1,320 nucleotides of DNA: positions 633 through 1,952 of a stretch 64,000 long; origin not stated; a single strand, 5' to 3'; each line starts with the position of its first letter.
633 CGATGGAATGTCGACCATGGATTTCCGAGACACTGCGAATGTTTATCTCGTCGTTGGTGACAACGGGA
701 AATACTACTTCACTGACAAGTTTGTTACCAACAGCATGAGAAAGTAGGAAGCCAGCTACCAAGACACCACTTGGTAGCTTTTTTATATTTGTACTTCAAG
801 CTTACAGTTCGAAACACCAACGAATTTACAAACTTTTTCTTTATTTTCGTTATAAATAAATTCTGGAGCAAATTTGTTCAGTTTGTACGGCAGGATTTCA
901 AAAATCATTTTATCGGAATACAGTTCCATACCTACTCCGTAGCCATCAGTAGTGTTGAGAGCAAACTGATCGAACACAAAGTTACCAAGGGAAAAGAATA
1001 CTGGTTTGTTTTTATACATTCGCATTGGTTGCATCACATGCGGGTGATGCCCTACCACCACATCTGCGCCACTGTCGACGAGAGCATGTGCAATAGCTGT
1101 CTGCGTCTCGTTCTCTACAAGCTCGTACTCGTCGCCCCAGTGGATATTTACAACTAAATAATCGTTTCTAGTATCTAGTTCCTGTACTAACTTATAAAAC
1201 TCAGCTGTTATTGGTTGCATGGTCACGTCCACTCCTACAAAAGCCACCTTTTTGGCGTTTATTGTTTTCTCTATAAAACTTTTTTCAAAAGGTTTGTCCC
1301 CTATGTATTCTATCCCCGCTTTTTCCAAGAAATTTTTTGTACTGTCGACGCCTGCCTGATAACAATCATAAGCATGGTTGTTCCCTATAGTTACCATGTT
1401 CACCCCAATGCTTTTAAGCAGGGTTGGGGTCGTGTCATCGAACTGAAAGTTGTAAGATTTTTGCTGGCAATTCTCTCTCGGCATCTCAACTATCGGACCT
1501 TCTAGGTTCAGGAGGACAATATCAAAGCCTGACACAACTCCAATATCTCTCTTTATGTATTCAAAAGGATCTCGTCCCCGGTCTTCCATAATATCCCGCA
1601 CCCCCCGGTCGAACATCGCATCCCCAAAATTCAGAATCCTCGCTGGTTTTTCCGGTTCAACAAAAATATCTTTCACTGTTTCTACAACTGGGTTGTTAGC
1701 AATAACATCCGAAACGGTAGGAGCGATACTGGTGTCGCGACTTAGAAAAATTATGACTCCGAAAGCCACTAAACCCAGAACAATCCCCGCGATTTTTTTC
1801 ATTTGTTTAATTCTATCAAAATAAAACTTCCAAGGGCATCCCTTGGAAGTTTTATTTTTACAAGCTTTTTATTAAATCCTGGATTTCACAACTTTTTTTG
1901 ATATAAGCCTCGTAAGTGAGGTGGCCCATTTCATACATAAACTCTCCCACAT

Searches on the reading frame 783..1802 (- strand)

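Call 80: search_protein_families(library=pfam, proteins=[window:783-1802:-], max_evalue=0.00001)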
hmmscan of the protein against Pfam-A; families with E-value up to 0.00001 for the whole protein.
window:783-1802:- (339 aa): 1 family
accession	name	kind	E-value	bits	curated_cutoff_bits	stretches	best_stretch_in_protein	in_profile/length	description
PF09587.15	PGA_cap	-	2.5e-51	175.1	27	1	56-279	2-255/255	Bacterial capsule synthesis protein PGA_cap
